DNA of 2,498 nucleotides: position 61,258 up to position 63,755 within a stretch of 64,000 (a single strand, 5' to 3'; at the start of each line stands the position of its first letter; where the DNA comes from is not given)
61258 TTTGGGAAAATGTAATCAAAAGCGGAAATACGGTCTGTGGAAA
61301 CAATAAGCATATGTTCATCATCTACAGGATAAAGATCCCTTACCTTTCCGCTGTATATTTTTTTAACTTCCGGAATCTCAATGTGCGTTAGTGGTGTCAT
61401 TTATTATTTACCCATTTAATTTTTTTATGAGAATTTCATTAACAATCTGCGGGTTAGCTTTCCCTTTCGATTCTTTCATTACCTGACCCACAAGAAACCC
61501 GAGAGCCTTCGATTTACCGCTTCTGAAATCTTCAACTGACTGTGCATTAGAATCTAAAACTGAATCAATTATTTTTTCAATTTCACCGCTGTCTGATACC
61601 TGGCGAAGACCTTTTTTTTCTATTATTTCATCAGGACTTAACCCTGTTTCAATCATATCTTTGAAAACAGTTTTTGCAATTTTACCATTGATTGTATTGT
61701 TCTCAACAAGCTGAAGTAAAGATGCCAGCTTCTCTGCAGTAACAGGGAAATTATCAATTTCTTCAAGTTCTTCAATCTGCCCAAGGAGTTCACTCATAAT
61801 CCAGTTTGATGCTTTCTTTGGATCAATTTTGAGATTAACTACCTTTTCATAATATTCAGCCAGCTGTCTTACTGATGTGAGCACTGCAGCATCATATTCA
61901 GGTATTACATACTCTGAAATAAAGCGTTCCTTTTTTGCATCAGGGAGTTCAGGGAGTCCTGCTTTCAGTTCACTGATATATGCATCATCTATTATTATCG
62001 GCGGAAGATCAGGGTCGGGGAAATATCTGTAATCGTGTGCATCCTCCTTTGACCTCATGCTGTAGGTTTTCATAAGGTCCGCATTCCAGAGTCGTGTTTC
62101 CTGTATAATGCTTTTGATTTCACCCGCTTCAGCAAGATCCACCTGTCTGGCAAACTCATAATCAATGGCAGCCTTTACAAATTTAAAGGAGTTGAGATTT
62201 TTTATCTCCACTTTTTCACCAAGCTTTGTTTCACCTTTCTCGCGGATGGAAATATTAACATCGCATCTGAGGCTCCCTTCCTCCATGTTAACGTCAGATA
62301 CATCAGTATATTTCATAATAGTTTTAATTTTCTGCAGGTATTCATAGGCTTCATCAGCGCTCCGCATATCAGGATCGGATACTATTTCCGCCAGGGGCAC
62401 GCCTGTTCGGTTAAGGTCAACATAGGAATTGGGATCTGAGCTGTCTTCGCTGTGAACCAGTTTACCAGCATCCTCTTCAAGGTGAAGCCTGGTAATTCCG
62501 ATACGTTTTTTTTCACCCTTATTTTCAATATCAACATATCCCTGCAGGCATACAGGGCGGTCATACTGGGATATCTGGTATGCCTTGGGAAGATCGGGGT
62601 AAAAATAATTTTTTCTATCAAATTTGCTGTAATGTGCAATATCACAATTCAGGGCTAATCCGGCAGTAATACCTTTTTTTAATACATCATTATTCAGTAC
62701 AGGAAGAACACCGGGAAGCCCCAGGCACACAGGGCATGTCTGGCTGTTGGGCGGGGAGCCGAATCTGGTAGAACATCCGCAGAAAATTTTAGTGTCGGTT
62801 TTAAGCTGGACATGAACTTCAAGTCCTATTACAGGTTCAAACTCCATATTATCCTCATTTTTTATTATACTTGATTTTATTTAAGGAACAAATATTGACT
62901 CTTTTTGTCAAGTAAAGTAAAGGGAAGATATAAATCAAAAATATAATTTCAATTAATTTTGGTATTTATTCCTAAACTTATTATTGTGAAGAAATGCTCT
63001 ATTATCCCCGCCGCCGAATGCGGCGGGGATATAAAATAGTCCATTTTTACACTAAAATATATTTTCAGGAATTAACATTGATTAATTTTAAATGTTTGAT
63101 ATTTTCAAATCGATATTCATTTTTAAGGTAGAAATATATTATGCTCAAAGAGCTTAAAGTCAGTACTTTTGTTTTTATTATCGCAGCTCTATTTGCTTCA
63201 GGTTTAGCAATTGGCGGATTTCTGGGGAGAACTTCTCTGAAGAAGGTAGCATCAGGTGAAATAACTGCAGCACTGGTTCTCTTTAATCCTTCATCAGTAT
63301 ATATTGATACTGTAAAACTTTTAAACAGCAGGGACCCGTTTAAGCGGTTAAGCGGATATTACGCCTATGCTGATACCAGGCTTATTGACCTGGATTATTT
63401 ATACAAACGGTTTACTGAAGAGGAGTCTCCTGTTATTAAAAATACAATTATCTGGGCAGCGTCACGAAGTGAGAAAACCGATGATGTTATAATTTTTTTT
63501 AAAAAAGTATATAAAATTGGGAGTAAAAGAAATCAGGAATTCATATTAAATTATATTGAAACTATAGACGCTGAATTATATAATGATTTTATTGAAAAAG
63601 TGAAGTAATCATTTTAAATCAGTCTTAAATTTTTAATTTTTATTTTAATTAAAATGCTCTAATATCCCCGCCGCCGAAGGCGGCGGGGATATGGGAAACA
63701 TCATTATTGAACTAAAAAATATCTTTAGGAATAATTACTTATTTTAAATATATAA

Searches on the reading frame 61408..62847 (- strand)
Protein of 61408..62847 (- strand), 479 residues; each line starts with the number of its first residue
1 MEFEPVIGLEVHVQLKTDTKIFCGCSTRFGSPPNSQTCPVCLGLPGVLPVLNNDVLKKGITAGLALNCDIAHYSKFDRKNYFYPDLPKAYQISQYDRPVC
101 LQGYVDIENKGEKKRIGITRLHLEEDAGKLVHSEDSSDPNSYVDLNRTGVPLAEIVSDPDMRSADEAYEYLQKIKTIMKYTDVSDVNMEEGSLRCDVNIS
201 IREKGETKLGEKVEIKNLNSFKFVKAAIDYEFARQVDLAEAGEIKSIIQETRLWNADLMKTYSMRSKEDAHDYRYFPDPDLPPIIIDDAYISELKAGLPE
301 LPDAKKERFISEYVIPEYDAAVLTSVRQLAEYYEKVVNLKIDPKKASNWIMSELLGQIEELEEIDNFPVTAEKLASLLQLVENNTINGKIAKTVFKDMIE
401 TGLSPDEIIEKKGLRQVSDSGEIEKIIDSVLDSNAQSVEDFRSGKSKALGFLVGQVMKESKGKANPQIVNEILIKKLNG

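Call 70: search_protein_families(library=ncbifam, proteins=[window:61408-62847:-], max_evalue=0.00001)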
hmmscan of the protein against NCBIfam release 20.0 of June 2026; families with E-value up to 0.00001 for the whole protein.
window:61408-62847:- (479 aa): 9 families
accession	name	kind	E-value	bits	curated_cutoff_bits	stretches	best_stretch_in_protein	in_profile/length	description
NF004014.0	PRK05477.1-4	equivalog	5.1e-217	721.3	414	1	1-477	1-474/475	Asp-tRNA(Asn)/Glu-tRNA(Gln) amidotransferase subunit GatB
NF004012.0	PRK05477.1-2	equivalog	1e-208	694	338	1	2-478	3-479/481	Asp-tRNA(Asn)/Glu-tRNA(Gln) amidotransferase subunit GatB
NF004015.0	PRK05477.1-5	equivalog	4.6e-193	642.2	628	1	2-478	14-487/488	Asp-tRNA(Asn)/Glu-tRNA(Gln) amidotransferase subunit GatB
NF004011.1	PRK05477.1-1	equivalog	9.9e-189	628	680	1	1-478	1-474/475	Asp-tRNA(Asn)/Glu-tRNA(Gln) amidotransferase subunit GatB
TIGR00133.1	gatB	equivalog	8.7e-186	618.1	314.8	1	1-478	2-481/481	Asp-tRNA(Asn)/Glu-tRNA(Gln) amidotransferase subunit GatB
NF004013.0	PRK05477.1-3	equivalog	3.9e-154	513.8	653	1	2-478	16-500/501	Asp-tRNA(Asn)/Glu-tRNA(Gln) amidotransferase subunit GatB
NF003107.0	PRK04028.1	equivalog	1e-55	189.3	456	2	244-478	400-625/630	Glu-tRNA(Gln) amidotransferase subunit GatE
TIGR00134.1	gatE_arch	equivalog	1.4e-45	155.7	319.55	2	248-478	398-619/622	Glu-tRNA(Gln) amidotransferase subunit GatE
NF011291.0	PRK14703.1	equivalog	1.3e-41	142.7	681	1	302-478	596-768/769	glutamine--tRNA ligase/YqeY domain fusion protein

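Call 78: list_cluster_members(proteins=[window:61411-62847:-, window:60516-61400:-, window:44502-45569:+, P0001])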
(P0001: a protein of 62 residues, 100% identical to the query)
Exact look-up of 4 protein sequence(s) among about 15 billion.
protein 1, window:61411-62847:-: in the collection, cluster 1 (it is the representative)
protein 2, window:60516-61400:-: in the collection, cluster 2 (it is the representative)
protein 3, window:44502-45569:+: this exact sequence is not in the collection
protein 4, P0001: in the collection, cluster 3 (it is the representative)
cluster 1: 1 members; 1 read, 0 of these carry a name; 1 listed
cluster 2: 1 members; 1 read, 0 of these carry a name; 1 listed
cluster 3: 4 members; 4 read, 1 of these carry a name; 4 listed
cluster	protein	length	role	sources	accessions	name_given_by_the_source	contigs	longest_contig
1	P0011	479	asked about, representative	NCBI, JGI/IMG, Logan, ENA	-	-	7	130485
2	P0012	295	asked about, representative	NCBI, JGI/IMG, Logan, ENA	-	-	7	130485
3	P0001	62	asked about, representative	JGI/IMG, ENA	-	-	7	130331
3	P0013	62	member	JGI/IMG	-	hypothetical protein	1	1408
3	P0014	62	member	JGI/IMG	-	-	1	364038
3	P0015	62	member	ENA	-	-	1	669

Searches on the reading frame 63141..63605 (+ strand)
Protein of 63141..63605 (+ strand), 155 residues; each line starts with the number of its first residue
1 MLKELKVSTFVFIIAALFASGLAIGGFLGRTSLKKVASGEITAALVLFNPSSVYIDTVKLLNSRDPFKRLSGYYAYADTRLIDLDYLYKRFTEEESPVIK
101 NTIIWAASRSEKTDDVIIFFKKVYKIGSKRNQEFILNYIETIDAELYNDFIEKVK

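Call 89: find_encoding_contigs(protein=window:63141-63605:+, flank=10000, max_places=2)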
Protein window:63141-63605:+ (155 aa): 18 contigs read that carry it; 2 places shown.
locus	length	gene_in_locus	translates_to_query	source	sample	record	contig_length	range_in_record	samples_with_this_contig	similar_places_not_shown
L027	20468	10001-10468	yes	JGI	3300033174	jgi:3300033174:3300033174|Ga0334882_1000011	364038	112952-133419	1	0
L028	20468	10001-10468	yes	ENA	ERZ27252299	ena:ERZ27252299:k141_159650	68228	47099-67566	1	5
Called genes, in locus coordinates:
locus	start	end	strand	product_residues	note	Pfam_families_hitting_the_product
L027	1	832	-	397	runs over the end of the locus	PF01963:TraB_PrgY_gumN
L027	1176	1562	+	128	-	-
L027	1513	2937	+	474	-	PF01966:HD (faint)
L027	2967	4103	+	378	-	PF20903:SPL, PF04055:Radical_SAM (weak)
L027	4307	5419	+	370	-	PF03462:PCRF, PF00472:RF-1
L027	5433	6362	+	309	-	-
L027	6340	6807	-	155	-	-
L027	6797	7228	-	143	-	PF02561:FliS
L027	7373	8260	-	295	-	PF01259:SAICAR_synt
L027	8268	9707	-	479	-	PF02934:GatB_N, PF02637:GatB_Yqey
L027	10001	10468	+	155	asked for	-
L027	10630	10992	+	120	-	-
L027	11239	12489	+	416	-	PF00171:Aldedh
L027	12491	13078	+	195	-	PF01467:CTP_transf_like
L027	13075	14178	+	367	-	PF13399:LytR_C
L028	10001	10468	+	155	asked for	-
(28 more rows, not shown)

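Call 94: search_protein_families(library=ncbifam, proteins=[window:63141-63605:+], max_evalue=0.001)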
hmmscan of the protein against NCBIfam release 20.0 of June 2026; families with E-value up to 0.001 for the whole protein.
window:63141-63605:+ (155 aa): 0 families
